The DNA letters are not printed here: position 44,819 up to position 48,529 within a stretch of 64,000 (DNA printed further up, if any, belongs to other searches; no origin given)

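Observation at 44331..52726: Four-gene operon encoding two paralogous ~1130-aa membrane-anchored beta-rich giant proteins, a 318-aa secreted protein and a membrane-tethered XRE regulator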

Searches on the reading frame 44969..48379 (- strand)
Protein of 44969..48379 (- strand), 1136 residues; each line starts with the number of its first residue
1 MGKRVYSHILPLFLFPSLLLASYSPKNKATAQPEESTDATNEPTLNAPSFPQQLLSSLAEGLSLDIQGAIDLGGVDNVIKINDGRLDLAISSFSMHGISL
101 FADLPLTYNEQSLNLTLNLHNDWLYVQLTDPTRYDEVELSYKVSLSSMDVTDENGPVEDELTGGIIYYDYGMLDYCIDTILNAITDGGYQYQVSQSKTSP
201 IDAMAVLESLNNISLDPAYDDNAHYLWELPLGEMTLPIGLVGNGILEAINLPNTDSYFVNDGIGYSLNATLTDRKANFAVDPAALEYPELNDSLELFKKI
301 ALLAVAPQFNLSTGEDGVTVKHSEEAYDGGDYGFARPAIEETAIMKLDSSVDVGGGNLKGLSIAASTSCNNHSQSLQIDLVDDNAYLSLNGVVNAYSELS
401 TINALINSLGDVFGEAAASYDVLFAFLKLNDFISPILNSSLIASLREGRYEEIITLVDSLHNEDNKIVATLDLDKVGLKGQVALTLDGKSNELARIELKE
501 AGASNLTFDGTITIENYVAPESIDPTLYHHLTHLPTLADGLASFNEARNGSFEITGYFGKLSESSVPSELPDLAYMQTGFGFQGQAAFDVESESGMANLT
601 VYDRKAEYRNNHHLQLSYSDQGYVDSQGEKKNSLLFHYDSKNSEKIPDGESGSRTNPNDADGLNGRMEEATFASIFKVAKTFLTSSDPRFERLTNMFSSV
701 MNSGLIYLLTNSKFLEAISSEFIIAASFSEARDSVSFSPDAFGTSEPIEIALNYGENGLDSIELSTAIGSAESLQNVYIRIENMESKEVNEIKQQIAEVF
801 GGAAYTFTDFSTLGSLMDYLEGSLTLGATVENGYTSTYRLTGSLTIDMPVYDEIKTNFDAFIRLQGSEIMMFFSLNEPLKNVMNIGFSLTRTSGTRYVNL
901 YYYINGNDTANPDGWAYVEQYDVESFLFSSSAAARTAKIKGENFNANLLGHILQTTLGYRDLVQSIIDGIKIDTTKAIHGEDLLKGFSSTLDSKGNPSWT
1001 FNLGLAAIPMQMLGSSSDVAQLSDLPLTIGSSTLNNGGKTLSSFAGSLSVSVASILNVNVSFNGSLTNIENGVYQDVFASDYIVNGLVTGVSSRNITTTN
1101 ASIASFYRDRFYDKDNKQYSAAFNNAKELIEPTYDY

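Call 3: search_protein_families(library=pfam, proteins=[window:44969-48379:-], max_evalue=1)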
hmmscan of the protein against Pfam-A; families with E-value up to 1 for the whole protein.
window:44969-48379:- (1136 aa): 0 families

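Call 4: search_protein_families(library=ncbifam, proteins=[window:44969-48379:-], max_evalue=1)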
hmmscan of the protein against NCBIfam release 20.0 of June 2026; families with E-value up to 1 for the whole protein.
window:44969-48379:- (1136 aa): 0 families

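Call 10: list_cluster_members(proteins=[P0013, P0015, window:48383-51754:-, window:44969-48379:-, window:51770-52726:-])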
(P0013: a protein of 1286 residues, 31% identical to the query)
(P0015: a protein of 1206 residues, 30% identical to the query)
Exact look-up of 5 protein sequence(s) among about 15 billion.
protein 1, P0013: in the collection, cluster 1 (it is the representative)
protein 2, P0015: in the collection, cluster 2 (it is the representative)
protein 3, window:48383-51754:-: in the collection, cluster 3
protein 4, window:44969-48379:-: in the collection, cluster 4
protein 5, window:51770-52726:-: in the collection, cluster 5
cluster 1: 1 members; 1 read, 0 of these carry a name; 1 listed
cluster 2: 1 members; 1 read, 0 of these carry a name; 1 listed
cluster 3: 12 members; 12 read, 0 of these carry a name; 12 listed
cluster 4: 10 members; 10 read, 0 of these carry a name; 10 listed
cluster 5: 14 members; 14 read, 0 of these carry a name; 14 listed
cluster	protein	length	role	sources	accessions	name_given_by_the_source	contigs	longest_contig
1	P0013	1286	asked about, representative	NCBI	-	-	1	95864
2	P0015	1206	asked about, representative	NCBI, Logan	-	-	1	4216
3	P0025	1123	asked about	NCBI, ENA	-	-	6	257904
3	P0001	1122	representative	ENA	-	-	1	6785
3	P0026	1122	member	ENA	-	-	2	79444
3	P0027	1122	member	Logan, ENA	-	-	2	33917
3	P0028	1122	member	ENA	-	-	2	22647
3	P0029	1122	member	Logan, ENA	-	-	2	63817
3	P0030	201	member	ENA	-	-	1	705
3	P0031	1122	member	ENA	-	-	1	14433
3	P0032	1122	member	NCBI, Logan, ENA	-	-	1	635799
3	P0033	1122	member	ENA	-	-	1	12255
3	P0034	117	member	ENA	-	-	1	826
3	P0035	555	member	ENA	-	-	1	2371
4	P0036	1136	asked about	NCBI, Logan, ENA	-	-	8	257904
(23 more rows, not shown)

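Call 94: search_protein_families(library=padloc, proteins=[window:44969-48379:-], max_evalue=0.01)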
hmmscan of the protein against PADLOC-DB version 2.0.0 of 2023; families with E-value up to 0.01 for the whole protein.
window:44969-48379:- (1136 aa): 0 families

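Call 95: search_protein_families(library=phrogs, proteins=[window:44969-48379:-], max_evalue=0.01)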
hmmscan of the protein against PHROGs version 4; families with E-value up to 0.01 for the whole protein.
window:44969-48379:- (1136 aa): 0 families
